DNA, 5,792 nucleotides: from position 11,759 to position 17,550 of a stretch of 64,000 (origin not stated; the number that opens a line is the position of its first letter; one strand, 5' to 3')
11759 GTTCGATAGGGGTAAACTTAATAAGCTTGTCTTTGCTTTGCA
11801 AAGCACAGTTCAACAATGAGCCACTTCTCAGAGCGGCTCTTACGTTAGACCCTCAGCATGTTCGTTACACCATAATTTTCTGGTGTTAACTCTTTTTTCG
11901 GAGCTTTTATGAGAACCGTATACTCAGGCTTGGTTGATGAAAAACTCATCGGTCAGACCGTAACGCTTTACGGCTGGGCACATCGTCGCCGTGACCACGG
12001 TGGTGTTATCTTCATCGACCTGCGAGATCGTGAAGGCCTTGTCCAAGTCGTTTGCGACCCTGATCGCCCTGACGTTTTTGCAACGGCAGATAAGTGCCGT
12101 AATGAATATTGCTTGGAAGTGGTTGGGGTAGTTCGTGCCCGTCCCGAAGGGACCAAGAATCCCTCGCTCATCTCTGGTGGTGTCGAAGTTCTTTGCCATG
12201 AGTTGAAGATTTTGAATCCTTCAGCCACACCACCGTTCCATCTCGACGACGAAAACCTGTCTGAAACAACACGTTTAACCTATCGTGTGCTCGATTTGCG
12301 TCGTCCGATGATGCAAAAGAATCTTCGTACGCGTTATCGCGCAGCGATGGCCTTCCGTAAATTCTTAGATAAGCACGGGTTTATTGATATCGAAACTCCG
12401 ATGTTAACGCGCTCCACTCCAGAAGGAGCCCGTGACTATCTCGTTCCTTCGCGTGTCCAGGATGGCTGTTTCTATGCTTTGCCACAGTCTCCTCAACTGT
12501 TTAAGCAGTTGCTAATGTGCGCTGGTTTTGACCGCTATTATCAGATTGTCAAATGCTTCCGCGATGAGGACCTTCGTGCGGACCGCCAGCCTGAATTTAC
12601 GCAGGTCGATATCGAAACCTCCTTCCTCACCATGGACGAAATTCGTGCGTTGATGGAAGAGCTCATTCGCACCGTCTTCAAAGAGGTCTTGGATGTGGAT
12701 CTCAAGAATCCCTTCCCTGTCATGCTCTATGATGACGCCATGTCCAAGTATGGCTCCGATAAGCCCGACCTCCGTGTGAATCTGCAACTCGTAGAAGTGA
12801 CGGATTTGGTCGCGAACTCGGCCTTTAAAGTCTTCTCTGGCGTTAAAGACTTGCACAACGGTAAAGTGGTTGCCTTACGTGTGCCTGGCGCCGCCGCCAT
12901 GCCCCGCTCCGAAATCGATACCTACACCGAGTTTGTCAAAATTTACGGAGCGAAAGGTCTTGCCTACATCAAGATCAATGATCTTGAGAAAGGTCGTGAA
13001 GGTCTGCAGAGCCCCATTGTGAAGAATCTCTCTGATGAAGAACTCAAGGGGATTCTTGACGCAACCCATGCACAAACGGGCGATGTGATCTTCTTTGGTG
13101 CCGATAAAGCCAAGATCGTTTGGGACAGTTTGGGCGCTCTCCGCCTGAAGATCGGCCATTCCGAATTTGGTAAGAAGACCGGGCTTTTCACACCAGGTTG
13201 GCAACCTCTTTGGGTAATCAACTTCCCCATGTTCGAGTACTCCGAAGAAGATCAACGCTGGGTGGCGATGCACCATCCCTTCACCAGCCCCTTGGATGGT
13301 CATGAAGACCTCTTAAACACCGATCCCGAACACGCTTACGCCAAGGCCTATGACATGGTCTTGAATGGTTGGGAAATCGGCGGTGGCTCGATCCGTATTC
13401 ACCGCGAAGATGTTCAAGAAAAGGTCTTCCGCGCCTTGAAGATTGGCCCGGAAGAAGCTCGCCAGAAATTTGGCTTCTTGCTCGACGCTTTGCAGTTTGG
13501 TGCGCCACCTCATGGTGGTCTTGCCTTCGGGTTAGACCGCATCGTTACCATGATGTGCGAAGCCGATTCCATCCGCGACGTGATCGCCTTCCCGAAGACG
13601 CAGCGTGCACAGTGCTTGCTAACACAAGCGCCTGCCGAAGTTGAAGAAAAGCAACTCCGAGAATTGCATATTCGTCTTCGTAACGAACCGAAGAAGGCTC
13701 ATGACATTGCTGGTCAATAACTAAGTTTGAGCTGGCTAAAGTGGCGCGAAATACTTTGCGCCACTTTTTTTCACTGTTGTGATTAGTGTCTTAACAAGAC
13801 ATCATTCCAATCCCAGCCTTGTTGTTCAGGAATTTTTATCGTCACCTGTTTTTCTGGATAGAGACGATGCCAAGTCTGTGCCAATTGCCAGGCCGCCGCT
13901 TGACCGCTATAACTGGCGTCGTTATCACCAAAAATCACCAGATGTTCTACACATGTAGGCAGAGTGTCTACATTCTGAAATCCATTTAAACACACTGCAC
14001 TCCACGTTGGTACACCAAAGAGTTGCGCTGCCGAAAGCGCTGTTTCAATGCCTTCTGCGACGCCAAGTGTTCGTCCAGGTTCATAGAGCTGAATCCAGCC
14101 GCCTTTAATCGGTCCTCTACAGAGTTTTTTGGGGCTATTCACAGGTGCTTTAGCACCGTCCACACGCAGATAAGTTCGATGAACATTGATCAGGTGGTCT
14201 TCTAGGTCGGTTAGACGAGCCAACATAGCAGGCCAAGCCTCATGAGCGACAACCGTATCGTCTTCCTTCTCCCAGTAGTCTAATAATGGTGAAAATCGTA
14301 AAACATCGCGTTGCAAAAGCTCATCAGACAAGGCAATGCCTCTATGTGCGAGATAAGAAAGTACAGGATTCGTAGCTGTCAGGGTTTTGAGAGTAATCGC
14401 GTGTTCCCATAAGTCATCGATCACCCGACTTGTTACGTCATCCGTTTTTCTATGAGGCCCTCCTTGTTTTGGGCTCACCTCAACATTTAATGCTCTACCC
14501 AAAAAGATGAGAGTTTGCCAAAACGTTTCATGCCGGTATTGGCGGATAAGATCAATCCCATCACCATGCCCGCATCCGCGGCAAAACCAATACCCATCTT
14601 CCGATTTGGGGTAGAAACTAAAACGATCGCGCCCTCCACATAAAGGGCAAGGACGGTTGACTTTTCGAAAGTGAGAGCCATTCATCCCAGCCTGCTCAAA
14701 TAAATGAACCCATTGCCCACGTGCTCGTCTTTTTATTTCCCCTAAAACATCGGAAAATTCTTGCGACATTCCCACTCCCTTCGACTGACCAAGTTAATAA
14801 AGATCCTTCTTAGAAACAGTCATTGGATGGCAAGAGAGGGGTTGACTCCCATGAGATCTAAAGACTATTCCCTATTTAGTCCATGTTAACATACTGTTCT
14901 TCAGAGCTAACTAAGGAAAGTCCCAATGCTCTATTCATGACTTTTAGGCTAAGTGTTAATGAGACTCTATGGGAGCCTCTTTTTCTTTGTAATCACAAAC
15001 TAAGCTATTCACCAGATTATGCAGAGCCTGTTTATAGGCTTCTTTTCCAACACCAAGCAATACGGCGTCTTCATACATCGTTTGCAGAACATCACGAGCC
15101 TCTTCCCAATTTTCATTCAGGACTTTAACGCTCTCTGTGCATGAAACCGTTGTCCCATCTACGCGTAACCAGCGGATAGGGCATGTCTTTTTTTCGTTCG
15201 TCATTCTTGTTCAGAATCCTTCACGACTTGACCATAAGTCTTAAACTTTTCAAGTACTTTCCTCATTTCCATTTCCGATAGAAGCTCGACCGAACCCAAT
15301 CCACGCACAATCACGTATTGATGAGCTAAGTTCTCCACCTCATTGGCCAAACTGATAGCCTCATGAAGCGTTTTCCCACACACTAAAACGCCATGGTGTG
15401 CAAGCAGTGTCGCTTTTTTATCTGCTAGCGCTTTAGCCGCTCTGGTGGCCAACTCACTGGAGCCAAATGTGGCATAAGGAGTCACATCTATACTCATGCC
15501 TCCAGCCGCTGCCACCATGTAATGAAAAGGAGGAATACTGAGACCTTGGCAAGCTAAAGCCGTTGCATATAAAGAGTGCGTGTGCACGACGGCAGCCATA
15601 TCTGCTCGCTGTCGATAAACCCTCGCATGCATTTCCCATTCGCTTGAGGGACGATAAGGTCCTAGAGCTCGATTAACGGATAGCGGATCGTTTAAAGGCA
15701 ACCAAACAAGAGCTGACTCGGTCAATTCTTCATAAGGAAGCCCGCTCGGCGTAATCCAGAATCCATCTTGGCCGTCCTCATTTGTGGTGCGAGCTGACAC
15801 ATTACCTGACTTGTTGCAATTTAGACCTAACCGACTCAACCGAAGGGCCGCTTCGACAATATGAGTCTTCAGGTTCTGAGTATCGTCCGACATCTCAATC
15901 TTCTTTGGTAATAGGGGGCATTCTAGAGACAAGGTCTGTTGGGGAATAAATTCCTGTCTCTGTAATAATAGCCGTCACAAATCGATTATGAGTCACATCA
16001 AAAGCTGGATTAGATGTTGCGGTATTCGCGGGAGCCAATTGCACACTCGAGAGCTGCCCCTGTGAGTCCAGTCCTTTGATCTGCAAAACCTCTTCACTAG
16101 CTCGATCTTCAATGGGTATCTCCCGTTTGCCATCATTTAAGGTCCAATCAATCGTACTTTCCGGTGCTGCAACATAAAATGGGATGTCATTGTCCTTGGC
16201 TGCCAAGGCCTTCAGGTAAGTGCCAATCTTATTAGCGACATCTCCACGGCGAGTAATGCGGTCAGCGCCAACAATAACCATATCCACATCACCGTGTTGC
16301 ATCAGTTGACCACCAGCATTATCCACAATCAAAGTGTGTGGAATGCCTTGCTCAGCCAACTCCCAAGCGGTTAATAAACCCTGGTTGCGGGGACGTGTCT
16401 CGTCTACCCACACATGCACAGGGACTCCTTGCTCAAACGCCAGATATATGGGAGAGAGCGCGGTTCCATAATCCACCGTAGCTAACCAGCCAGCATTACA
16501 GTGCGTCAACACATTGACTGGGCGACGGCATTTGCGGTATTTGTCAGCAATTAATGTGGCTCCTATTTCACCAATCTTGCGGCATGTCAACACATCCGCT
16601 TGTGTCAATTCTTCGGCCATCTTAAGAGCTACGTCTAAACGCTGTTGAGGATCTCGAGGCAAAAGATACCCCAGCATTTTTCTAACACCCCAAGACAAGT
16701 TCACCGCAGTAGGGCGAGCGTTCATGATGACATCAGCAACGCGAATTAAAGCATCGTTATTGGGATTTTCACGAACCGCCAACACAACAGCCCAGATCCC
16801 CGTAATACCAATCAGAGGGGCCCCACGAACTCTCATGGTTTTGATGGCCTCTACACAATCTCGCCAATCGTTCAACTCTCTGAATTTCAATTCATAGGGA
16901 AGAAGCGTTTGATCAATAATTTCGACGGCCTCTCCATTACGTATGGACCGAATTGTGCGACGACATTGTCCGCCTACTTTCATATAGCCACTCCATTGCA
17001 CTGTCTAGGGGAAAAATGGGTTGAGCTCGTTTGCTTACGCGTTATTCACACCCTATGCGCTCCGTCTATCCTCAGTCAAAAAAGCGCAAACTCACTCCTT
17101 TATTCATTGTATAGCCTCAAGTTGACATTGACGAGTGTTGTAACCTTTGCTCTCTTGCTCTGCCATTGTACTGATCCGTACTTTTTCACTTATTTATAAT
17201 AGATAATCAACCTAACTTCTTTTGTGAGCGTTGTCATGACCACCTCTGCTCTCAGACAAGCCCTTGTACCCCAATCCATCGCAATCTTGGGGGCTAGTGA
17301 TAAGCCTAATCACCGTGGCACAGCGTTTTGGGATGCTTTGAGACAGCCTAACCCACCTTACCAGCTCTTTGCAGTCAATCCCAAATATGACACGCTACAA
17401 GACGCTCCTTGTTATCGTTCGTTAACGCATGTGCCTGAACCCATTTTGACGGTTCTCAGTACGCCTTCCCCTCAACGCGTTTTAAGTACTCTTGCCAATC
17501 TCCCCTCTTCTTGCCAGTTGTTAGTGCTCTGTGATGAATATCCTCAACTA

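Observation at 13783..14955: Orphan P4-alpha-type primase module (Zn-ribbon plus Toprim) wedged between aspS and the mtn operon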

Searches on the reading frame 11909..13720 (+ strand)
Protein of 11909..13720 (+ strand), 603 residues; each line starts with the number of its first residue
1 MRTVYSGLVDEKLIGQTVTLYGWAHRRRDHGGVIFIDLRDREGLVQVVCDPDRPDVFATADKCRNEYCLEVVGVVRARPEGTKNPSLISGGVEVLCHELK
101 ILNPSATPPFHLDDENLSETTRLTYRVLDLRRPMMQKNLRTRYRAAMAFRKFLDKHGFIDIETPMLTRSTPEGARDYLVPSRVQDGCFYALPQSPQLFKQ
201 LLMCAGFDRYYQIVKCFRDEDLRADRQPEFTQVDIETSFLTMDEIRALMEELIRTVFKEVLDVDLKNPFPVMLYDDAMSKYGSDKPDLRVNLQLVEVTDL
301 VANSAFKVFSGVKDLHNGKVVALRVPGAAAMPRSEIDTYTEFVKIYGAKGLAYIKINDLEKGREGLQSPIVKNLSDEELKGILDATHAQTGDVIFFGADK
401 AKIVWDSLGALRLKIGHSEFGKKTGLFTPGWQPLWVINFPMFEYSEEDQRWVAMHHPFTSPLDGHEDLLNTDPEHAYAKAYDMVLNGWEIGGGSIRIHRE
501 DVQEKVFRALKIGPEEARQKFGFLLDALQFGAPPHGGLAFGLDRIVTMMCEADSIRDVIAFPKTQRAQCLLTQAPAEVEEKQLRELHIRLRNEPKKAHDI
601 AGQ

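Call 11: find_related_loci(query=window:11909-13720:+, collection=genome_contigs, flank=10000)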
Query window:11909-13720:+ (603 aa) in genome_contigs; peptide patterns used: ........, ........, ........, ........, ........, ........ (x = any residue, [..] = any of these).
600 stretches matched a pattern (row limit reached: there are more); 597 encode a relative of the query (tblastn E <= 1e-3); the best 80 are kept; 80 distinct loci.
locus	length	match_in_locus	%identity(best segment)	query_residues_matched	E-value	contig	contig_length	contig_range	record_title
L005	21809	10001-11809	91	1-603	0e+0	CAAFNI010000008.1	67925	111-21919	MAG TPA_asm: uncultured Sutterella sp., isolate HGM19499, WGS project CAAFNI010000000 data, contig: SRS1719408_6_k119_19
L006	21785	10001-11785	89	1-595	0e+0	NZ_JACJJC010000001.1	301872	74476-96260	Sutterella massiliensis strain An829 An829_NODE_1_length_301872_cov_125.645, whole genome shotgun sequence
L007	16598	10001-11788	88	1-596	0e+0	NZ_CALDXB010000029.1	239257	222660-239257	MAG: uncultured Sutterella sp. isolate SRR7658642_bin.41_CONCOCT_v1.1_MAG ERZ1034901.4, whole genome shotgun sequence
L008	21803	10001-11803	77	1-599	0e+0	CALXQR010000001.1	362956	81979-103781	MAG: uncultured Burkholderiaceae bacterium isolate BRZ_EI__bin71 genome assembly, contig: BRZ_EI__NODE_10_length_362956_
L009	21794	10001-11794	77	1-596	0e+0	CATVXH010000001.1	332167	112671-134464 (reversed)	MAG TPA_asm: uncultured Sutterella sp. isolate ERR9353858_bin.29_MetaWRAP_v1.3_MAG genome assembly, contig: ERZ18534357.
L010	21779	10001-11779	77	1-592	0e+0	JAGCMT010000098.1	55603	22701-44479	MAG: Burkholderiaceae bacterium isolate RGIG9933 Yak_Rectum.Co__c3663073, whole genome shotgun sequence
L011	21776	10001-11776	76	1-592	0e+0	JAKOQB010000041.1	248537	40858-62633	MAG: Pseudomonadota bacterium isolate all_maxbin.099 k201_347876, whole genome shotgun sequence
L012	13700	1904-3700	73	1-594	0e+0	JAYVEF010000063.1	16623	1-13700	MAG: Burkholderiales bacterium isolate GL34_UP_metabinner_16_sub GL34_UP_metabinner_16_sub_62, whole genome shotgun sequ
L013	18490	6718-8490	72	1-591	0e+0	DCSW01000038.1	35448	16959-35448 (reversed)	MAG TPA_asm: Collimonas sp. UBA1456 UBA1456_contig_2337, whole genome shotgun sequence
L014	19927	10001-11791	73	1-597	0e+0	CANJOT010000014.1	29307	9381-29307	MAG: Burkholderiales bacterium isolate RH-23may17-409 genome assembly, contig: RH-23may17-C11236, whole genome shotgun s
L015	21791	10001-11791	73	1-597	0e+0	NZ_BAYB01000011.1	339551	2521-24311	Paraburkholderia ferrariae NBRC 106233, whole genome shotgun sequence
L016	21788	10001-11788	72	1-595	0e+0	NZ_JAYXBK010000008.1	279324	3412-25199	Paraburkholderia sp. MPAMCS5 contig8, whole genome shotgun sequence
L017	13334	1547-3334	72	1-595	0e+0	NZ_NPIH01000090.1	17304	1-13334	Paraburkholderia sp. SG-MS1 scaffold_90, whole genome shotgun sequence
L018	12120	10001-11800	72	1-597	0e+0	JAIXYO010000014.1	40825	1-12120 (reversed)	MAG: Rubrivivax sp. isolate D8_MAG_00017 pond_D8_MAG_00017_000000000040, whole genome shotgun sequence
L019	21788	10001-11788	72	1-596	0e+0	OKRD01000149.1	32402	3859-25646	Burkholderiales bacterium strain Peat soil MAG SbB1 genome assembly, contig: SBBP1_Contig_75, whole genome shotgun seque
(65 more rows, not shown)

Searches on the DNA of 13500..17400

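Call 69: search_rna_families(source=window, start=13500, end=17400, threshold=evalue, max_evalue=1)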
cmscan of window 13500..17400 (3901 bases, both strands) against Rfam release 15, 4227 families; matches with E-value up to 1: 0.
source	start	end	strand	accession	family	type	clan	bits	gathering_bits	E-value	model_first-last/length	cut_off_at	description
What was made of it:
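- Tried and rejected: Non-coding RNA or riboswitch in 13500-17400: no Rfam match at E<=1 (call 69).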
